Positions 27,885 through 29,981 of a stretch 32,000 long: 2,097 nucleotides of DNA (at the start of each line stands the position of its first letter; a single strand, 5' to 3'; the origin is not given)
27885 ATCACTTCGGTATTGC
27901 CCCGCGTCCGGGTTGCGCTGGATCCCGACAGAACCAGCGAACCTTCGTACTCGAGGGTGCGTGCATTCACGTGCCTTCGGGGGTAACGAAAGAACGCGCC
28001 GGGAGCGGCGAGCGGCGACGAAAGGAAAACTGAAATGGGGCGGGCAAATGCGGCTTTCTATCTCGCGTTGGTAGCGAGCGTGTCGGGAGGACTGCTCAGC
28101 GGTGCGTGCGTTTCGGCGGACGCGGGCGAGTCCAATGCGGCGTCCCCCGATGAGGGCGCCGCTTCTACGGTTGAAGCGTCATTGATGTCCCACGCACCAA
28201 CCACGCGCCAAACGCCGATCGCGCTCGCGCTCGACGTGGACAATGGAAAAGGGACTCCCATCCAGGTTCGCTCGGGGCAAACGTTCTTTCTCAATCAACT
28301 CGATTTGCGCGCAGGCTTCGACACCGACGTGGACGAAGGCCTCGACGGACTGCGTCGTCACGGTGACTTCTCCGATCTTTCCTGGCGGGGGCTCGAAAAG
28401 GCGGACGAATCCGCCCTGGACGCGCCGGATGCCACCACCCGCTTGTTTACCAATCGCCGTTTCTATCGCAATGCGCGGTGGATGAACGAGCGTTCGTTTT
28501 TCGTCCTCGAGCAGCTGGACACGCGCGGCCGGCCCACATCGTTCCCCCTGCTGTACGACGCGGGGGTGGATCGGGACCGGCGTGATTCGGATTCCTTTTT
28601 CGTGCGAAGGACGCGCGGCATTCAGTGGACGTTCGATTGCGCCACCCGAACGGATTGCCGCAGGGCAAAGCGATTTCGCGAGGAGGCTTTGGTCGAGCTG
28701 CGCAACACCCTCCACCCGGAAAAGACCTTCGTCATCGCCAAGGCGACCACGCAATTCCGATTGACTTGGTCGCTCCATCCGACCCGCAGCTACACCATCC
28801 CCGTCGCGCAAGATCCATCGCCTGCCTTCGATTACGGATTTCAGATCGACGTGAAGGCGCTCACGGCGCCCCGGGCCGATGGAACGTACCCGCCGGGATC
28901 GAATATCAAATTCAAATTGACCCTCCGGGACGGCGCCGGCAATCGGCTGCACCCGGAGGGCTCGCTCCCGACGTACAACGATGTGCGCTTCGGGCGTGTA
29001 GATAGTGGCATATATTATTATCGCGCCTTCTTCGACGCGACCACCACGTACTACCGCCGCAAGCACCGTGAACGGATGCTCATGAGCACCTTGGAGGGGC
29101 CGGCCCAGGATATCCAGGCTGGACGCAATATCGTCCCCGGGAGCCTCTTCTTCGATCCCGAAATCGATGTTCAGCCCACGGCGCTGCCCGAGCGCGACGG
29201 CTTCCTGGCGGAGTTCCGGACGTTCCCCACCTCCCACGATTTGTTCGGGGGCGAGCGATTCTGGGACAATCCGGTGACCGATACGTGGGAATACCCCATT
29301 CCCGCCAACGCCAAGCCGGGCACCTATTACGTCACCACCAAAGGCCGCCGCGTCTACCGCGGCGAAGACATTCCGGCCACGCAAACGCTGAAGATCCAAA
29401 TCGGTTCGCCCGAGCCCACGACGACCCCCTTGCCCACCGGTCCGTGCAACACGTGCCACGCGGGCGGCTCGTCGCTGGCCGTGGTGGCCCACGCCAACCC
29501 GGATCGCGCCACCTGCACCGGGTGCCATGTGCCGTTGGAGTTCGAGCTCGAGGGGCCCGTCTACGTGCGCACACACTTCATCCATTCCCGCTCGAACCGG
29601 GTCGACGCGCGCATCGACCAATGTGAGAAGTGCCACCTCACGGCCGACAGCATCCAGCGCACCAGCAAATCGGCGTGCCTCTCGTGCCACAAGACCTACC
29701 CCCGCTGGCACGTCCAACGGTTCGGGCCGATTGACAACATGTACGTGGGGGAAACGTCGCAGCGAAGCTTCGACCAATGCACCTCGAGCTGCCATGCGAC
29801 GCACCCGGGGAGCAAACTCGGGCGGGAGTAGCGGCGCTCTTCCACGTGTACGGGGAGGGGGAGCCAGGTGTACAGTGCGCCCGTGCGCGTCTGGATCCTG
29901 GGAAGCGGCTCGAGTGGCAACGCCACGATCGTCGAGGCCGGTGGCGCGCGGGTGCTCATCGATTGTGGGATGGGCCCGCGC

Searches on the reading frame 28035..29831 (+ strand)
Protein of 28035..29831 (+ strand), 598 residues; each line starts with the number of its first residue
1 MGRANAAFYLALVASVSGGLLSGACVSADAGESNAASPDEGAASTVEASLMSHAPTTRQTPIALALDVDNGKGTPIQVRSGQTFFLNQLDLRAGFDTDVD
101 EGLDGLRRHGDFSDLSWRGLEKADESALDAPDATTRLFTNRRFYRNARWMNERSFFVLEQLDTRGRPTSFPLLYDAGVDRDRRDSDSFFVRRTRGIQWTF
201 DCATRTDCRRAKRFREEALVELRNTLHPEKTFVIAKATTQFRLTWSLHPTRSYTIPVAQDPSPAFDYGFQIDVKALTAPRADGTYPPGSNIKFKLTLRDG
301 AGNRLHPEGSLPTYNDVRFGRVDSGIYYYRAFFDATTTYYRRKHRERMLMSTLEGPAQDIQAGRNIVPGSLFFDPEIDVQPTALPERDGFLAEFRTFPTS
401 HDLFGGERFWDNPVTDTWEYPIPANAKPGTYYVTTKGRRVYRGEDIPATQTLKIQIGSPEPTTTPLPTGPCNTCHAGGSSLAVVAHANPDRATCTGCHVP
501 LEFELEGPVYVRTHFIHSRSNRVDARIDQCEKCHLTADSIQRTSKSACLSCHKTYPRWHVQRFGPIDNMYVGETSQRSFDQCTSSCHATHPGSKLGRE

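Call 3: search_protein_families(library=pfam, proteins=[window:28035-29831:+], max_evalue=0.01)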
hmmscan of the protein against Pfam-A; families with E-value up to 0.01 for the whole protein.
window:28035-29831:+ (598 aa): 2 families
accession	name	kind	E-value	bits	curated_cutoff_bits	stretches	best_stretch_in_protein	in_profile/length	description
PF14537.11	Cytochrom_c3_2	-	4e-06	27.6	25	1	529-592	8-69/79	Cytochrome c3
PF14522.11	Cytochrome_C7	-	0.00073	19.7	24.8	1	487-553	9-67/67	Cytochrome c7 and related cytochrome c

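Call 5: search_protein_families(library=ncbifam, proteins=[window:28035-29831:+], max_evalue=0.01)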
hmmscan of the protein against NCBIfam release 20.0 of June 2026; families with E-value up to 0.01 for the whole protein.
window:28035-29831:+ (598 aa): 3 families
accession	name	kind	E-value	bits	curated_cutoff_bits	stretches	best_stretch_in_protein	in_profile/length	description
NF041781.1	mnquin_red_QrcA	equivalog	2.4e-05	24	180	1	485-553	111-174/174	menaquinone reductase multiheme cytochrome c subunit QrcA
NF040968.1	FeS_ExtO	equivalog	0.0033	16.3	200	1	470-555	40-140/416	selenite/tellurite reduction operon b-type cytochrome iron-sulfur cluster-binding subunit ExtO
NF040967.1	cytc_ExtN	equivalog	0.0035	16.2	200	1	470-555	40-140/415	selenite/tellurite reduction operon c-type cytochrome ExtN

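Call 45: find_homologous_proteins(query=window:28035-29831:+)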
Query window:28035-29831:+ (598 aa): 462 proteins with E <= 0.001 among 8000 candidates; the best 120 are listed.
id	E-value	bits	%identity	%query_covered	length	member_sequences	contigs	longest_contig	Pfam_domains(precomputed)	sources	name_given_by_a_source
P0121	0.0e+0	1298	100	92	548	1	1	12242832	PF14537.12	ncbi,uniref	ncbi:cytochrome C [Pendulispora albinea]|uniref:Cytochrome c3 family protein n=1 Tax=Pendulispora al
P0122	0.0e+0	1106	80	97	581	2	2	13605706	PF14537.12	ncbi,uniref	ncbi:cytochrome c3 family protein [Pendulispora rubella]|uniref:Cytochrome c3 family protein n=1 Tax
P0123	0.0e+0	1069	75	99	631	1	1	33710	PF14537.12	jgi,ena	-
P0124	2.2e-214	731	59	90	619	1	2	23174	-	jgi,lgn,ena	-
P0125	1.2e-213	729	58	92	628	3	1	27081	-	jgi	-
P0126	1.1e-212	726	59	89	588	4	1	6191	PF14537.12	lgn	-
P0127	2.3e-211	721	56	98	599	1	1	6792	-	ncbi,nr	ncbi:MAG: hypothetical protein JWM74_1058 [Myxococcaceae bacterium]|nr:hypothetical protein [Myxococ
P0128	1.1e-210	719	57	92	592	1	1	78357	-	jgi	jgi:hypothetical protein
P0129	2.7e-209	714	59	89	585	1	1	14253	-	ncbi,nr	ncbi:MAG: hypothetical protein JWP87_3276 [Labilithrix sp.]|nr:hypothetical protein [Labilithrix sp.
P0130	2.9e-209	714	56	98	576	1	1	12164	-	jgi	jgi:hypothetical protein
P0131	3.1e-209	714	58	89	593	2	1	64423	PF14537.12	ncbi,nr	ncbi:MAG: cytochrome C [Myxococcaceae bacterium]|nr:cytochrome C [Myxococcaceae bacterium]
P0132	4.8e-209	714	58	91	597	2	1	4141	-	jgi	jgi:hypothetical protein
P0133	5.4e-209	713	57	93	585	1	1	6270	PF14537.12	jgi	jgi:hypothetical protein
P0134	7.5e-209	713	56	97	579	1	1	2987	PF14537.12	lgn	-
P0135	1.1e-208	713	56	97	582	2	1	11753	-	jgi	jgi:hypothetical protein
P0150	4.9e-206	704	56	90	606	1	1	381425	PF14537.12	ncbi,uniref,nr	ncbi:cytochrome C [Vitiosangium sp. GDMCC 1.1324]|uniref:cytochrome C n=1 Tax=Vitiosangium sp. (stra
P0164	7.9e-205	700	53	99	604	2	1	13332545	PF14537.12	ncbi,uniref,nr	ncbi:cytochrome C [Archangium violaceum]|uniref:cytochrome c3 family protein n=1 Tax=Archangium viol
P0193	4.4e-202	691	57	89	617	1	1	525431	-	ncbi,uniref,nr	ncbi:cytochrome c3 family protein [Hyalangium versicolor]|uniref:cytochrome c3 family protein n=1 Ta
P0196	7.3e-202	690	54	96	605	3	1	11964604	PF14537.12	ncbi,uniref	ncbi:cytochrome c family protein [Archangium gephyra]|uniref:cytochrome C n=1 Tax=Archangium gephyra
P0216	4.4e-200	684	53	94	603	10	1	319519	PF14537.12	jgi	jgi:hypothetical protein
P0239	8.5e-199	680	53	91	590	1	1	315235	-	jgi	jgi:hypothetical protein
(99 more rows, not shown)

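Call 66: predict_structure(alignment_id=A2)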
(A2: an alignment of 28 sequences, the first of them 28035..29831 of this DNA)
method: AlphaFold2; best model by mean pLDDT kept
length: 598 residues; sequences in the alignment: 28
mean_pLDDT: 72.7   pTM: 0.73
mean pLDDT of the five models: 72.7, 72.0, 71.4, 70.9, 70.8
residues with pLDDT >= 90: 200; 70-90: 162; 50-70: 89; < 50: 147
segments of 3 or more residues with pLDDT < 50: 1-12, 15-52, 185-188, 333-341, 474-482, 506-531, 539-556, 562-574, 581-598
pLDDT, mean of each block of 10 residues (from residue 1): 42 44 30 28 32 73 89 93 88 92 88 89 73 80 86 91 97 78 51 85 87 92 67 94 93 95 91 96 96 96 94 88 81 48 62 91 70 85 88 90 81 95 96 90 84 95 70 48 55 68 48 39 43 51 37 45 46 47 46 42
secondary structure, 60 per line:
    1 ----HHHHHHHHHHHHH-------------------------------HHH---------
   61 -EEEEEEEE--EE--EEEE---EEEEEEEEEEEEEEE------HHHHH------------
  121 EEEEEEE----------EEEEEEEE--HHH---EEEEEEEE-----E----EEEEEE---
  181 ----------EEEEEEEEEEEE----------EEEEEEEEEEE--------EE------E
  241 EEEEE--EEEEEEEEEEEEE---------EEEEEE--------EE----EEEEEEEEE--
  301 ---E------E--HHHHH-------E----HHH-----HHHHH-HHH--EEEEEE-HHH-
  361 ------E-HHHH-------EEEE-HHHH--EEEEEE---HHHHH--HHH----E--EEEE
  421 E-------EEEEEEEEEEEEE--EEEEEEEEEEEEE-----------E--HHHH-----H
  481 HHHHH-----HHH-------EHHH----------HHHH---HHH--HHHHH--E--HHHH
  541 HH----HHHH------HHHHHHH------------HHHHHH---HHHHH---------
elements in order: H5-17 E62-69 E76-79 E83-97 H104-108 E121-127 E138-145 E154-161 E172-177 E191-202 E213-223 E240-245 E248-260 E270-275 E290-298 H314-318 H339-343 E350-355 H369-372 E380-383 H385-388 E391-396 H400-404 E417-421 E429-441 E444-456 H471-474 H480-485 H515-518 H527-531 H537-542 H547-550 H557-563 H576-581 H585-589

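Call 71: fold_search(model_id=the predicted structure, library=pdb)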
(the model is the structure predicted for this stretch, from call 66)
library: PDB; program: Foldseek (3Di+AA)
matches with E <= 10: 1215; with E <= 0.001: 18
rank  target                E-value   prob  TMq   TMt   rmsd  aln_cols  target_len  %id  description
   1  5gni_A                6.1e-05  0.98  0.13  0.34  16.4       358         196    7  The crystal structure of PECAM-1 IgL1-2 trans-homophilic dimer (released 2016-12-21)
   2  3lso_A                7.2e-05  0.54  0.13  0.16  31.4       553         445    9  Crystal structure of Putative membrane anchored protein from Corynebacterium diphtheriae (released 2010-02-23)
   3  5gni_B                2.2e-04  0.93  0.13  0.33  16.7       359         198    7  The crystal structure of PECAM-1 IgL1-2 trans-homophilic dimer (released 2016-12-21)
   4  4b5z                  2.9e-04  0.51  0.12  0.20  20.8       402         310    8  Structure of the apo-rFnBPA(189-505) from Staphylococcus aureus (released 2013-10-09)
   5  5fo7_A                2.9e-04  0.44  0.12  0.11  20.8       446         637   10  Crystal Structure of Human Complement C3b at 2.8 Angstrom resolution (released 2016-04-06)
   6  1ggt_B                3.9e-04  0.77  0.12  0.10  17.8       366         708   11  THREE-DIMENSIONAL STRUCTURE OF A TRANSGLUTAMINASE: HUMAN BLOOD COAGULATION FACTOR XIII (released 1995-07-31)
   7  4kkr_A                4.1e-04  0.84  0.12  0.27  20.7       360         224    8  Crystal structure of Vibrio cholerae RbmA (crystal form 3) (released 2013-05-22)
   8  4be6_A                4.4e-04  0.91  0.13  0.29  21.3       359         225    9  V. cholera biofilm scaffolding protein RbmA (released 2013-12-18)
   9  4kkq_A                4.4e-04  0.90  0.12  0.29  21.6       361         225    9  Crystal structure of Vibrio cholerae RbmA (crystal form 1) (released 2013-05-22)
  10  6rur_A                5.5e-04  0.23  0.11  0.11  25.4       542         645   10  Structure of the SCIN stabilized C3bBb convertase bound to properdin (released 2019-08-21)
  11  6ehg_A                6.2e-04  0.38  0.12  0.11  22.2       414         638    9  complement component C3b in complex with a nanobody (released 2018-02-14)
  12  4be5_A                6.5e-04  0.84  0.13  0.29  20.9       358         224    8  V. cholera biofilm scaffolding protein RbmA (released 2013-12-18)
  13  8jrv_A                6.9e-04  0.38  0.11  0.18  23.5       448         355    8  Cryo-EM structure of the glucagon receptor bound to glucagon and beta-arrestin 1 (released 2023-08-16)
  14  4kkp_A                7.3e-04  0.80  0.12  0.28  21.4       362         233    9  Crystal structure of Vibrio cholerae RbmA (crystal form 2) (released 2013-05-22)
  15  1qrk_A                7.3e-04  0.77  0.13  0.12  17.6       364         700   10  HUMAN FACTOR XIII WITH STRONTIUM BOUND IN THE ION SITE (released 1999-07-02)
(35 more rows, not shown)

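Call 99: find_encoding_contigs(protein=P0196, flank=10000, max_places=1)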
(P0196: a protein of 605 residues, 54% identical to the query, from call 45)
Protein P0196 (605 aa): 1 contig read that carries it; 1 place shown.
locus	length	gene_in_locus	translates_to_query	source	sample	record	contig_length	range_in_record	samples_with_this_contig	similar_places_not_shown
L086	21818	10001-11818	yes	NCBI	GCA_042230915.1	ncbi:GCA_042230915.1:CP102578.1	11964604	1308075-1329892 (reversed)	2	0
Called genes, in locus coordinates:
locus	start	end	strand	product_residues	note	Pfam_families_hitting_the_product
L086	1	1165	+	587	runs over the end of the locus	PF00664:ABC_membrane, PF00005:ABC_tran, PF13304:AAA_21 (faint)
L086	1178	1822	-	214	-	-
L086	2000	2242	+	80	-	-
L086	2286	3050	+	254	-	-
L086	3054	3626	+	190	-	-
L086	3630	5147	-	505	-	PF00989:PAS, PF08448:PAS_4, PF13426:PAS_9, PF08447:PAS_3, PF00989:PAS, PF08448:PAS_4, PF13426:PAS_9, PF00512:HisKA, +3 more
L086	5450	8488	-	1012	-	PF00176:SNF2-rel_dom, PF00270:DEAD (faint), PF04851:ResIII, PF00271:Helicase_C, PF12137:RapA_C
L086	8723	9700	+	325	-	PF13581:HATPase_c_2 (faint), PF00512:HisKA, PF02518:HATPase_c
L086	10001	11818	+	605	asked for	PF14537:Cytochrom_c3_2 (faint)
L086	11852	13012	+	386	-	PF08495:FIST, PF10442:FIST_C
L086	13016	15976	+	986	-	PF08448:PAS_4, PF00512:HisKA, PF02518:HATPase_c, PF00072:Response_reg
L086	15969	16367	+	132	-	PF00072:Response_reg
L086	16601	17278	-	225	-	PF00072:Response_reg, PF00196:GerE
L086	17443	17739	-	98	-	-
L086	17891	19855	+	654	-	PF00989:PAS, PF08448:PAS_4, PF13188:PAS_8 (faint), PF00989:PAS (weak), PF08448:PAS_4, PF13426:PAS_9 (weak), PF00512:HisKA, PF02518:HATPase_c, +1 more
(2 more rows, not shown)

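Call 100: find_encoding_contigs(protein=P0164, flank=9000, max_places=1)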
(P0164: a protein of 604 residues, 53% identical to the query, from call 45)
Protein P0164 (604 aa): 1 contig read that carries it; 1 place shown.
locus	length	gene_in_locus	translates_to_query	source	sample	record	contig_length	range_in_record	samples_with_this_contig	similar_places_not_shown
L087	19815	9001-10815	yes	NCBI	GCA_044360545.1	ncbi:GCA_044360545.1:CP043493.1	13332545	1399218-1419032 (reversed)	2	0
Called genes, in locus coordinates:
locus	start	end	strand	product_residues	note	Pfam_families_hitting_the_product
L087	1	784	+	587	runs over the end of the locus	PF00664:ABC_membrane, PF00005:ABC_tran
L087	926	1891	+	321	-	-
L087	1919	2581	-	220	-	-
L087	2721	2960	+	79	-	-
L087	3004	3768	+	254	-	-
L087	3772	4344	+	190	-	-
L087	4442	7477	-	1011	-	PF00270:DEAD (weak), PF04851:ResIII, PF00176:SNF2-rel_dom, PF00271:Helicase_C, PF12137:RapA_C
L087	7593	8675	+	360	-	PF00512:HisKA, PF13581:HATPase_c_2 (weak), PF02518:HATPase_c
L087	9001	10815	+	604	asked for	PF14537:Cytochrom_c3_2 (faint)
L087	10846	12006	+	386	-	PF08495:FIST, PF10442:FIST_C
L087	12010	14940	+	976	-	PF00989:PAS (faint), PF08448:PAS_4, PF00512:HisKA, PF02518:HATPase_c, PF00072:Response_reg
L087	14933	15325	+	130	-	PF00072:Response_reg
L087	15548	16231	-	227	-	PF00072:Response_reg, PF08281:Sigma70_r4_2 (weak), PF00196:GerE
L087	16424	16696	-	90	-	-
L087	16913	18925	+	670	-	PF00069:Pkinase, PF01636:APH (weak), PF03109:ABC1 (faint), PF07714:PK_Tyr_Ser-Thr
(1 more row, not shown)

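Call 101: find_encoding_contigs(protein=P0193, flank=9000, max_places=1)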
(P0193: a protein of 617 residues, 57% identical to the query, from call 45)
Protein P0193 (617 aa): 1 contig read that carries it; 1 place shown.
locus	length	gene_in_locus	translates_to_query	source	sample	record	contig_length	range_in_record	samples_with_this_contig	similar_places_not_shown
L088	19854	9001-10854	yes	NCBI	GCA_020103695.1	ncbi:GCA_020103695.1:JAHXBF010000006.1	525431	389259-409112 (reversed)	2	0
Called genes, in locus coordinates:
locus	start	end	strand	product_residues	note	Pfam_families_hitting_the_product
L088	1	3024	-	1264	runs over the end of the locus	PF00069:Pkinase, PF03109:ABC1 (faint), PF07714:PK_Tyr_Ser-Thr, PF13191:AAA_16, PF13401:AAA_22 (faint)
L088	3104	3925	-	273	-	-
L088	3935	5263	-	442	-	PF26963:DUF8303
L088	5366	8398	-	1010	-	PF00176:SNF2-rel_dom, PF00270:DEAD (weak), PF04851:ResIII, PF00271:Helicase_C, PF12137:RapA_C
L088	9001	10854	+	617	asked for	-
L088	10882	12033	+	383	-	PF08495:FIST, PF10442:FIST_C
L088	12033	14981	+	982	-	PF08448:PAS_4, PF00512:HisKA, PF02518:HATPase_c, PF00072:Response_reg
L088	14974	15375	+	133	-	PF00072:Response_reg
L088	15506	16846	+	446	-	PF03301:Trp_dioxygenase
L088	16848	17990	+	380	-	PF00266:Aminotran_5, PF22580:KYNU_C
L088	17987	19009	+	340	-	PF08100:Dimerisation (weak), PF00891:Methyltransf_2, PF13489:Methyltransf_23 (weak), PF08242:Methyltransf_12, PF13649:Methyltransf_25 (weak)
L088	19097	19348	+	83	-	PF09720:Unstab_antitox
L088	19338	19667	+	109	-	PF05016:ParE_toxin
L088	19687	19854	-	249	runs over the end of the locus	PF00535:Glycos_transf_2, PF13641:Glyco_tranf_2_3 (faint)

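Call 102: find_encoding_contigs(protein=P0150, flank=9000, max_places=1)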
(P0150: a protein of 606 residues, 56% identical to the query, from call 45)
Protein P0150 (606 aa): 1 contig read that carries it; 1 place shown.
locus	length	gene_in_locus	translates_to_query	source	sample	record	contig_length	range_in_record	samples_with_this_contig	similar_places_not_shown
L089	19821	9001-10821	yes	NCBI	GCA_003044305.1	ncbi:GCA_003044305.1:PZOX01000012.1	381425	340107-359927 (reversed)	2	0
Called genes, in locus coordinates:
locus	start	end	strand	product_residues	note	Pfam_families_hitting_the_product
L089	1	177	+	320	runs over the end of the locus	-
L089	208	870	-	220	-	-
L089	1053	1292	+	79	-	-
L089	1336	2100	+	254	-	-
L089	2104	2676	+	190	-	-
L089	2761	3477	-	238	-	PF09535:Gmx_para_CXXCG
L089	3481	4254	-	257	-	PF09533:DUF2380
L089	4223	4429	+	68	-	-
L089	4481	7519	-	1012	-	PF00270:DEAD (faint), PF04851:ResIII, PF00176:SNF2-rel_dom, PF00271:Helicase_C, PF12137:RapA_C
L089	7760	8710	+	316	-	PF00512:HisKA, PF02518:HATPase_c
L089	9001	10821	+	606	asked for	PF14537:Cytochrom_c3_2 (faint)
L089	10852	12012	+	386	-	PF08495:FIST, PF10442:FIST_C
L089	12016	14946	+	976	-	PF00989:PAS (faint), PF08448:PAS_4, PF00512:HisKA, PF02518:HATPase_c, PF00072:Response_reg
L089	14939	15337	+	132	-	PF00072:Response_reg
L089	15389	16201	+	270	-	PF03301:Trp_dioxygenase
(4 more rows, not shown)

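Call 103: find_encoding_contigs(protein=P0216, flank=9000, max_places=1)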
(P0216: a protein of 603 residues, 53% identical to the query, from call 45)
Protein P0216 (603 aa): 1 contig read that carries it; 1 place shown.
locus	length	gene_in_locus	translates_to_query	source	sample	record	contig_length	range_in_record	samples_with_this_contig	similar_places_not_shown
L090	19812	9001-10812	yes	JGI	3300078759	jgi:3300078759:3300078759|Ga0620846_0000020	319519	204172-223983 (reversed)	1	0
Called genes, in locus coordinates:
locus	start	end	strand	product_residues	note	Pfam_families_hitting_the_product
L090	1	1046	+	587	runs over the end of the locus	PF00664:ABC_membrane, PF02463:SMC_N (weak), PF00005:ABC_tran, PF13304:AAA_21 (faint)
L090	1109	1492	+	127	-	-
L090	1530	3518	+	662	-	-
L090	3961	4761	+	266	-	-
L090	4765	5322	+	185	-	-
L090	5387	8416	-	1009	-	PF04851:ResIII, PF00176:SNF2-rel_dom, PF00271:Helicase_C, PF12137:RapA_C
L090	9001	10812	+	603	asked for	PF14537:Cytochrom_c3_2 (faint)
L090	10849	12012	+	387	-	PF08495:FIST, PF10442:FIST_C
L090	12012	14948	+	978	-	PF08448:PAS_4, PF00512:HisKA, PF02518:HATPase_c, PF00072:Response_reg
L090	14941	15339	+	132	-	PF00072:Response_reg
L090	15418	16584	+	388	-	PF03301:Trp_dioxygenase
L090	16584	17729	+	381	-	PF00266:Aminotran_5, PF22580:KYNU_C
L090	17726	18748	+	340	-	PF08100:Dimerisation (weak), PF00891:Methyltransf_2, PF08242:Methyltransf_12, PF13649:Methyltransf_25 (weak)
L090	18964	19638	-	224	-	PF00072:Response_reg, PF00196:GerE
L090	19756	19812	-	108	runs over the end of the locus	-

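Call 104: find_encoding_contigs(protein=P0239, flank=9000, max_places=1)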
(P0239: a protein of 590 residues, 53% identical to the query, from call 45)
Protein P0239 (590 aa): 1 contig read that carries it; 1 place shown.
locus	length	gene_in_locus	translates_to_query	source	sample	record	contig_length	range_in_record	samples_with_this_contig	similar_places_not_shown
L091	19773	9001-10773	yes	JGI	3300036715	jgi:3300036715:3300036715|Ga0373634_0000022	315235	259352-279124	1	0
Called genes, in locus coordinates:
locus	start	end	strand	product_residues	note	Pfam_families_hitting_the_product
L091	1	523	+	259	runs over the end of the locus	PF01738:DLH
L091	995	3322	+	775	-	PF11991:Trp_DMAT, PF00266:Aminotran_5, PF01053:Cys_Met_Meta_PP (weak), PF22580:KYNU_C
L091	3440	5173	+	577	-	PF00890:FAD_binding_2 (faint), PF01266:DAO (weak), PF01494:FAD_binding_3, PF04820:Trp_halogenase (weak), PF12831:FAD_oxidored (weak), PF04820:Trp_halogenase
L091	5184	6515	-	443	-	PF01565:FAD_binding_4, PF09265:Cytokin-bind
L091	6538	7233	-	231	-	PF14518:Haem_oxygenas_2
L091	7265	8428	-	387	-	PF08495:FIST, PF10442:FIST_C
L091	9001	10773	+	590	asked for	-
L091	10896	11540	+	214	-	PF01740:STAS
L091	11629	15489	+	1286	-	PF00069:Pkinase, PF06293:Kdo (weak), PF07714:PK_Tyr_Ser-Thr, PF03109:ABC1 (weak), PF13191:AAA_16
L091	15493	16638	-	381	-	-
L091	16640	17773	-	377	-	PF00437:T2SSE, PF27713:UCP018868 (weak)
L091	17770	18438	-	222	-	PF13371:TPR_9 (faint), PF13428:TPR_14 (faint), PF13432:TPR_16 (faint)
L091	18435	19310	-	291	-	-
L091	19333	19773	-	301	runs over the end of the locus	PF00482:T2SSF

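Call 109: find_related_loci(query=A2, collection=metagenome_contigs, flank=10000)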
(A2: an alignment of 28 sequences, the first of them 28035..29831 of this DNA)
Query A2 (598 aa) in metagenome_contigs; peptide patterns used: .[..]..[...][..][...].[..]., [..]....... (x = any residue, [..] = any of these).
155 stretches matched a pattern; 80 encode a relative of the query (tblastn E <= 1e-3); 79 distinct loci.
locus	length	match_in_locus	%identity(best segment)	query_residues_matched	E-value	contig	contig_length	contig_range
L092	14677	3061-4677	59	60-595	0e+0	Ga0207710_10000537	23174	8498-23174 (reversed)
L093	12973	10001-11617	59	60-595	0e+0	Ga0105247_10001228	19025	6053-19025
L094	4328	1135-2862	53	16-595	0e+0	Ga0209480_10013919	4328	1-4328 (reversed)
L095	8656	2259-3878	58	62-595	0e+0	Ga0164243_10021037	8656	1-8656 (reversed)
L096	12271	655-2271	57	59-595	0e+0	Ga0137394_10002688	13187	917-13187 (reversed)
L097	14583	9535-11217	57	42-595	0e+0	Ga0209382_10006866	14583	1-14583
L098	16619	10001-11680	55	20-591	0e+0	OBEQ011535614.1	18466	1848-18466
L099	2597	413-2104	52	35-595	0e+0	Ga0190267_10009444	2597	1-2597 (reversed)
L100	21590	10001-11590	57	62-595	0e+0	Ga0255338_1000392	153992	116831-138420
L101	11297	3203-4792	59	62-595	0e+0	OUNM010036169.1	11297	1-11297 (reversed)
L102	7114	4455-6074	57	56-593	0e+0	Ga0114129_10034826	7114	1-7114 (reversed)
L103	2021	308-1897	56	62-595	0e+0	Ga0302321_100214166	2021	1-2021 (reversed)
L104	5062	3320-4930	57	61-595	0e+0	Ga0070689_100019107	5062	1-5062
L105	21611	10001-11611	55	62-595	0e+0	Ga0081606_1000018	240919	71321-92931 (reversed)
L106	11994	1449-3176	53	13-595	0e+0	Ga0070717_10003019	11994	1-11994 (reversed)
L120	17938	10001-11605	54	63-598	0e+0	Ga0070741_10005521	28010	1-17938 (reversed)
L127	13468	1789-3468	51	39-593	2e-180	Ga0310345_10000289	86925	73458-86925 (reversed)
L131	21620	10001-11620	49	56-597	9e-179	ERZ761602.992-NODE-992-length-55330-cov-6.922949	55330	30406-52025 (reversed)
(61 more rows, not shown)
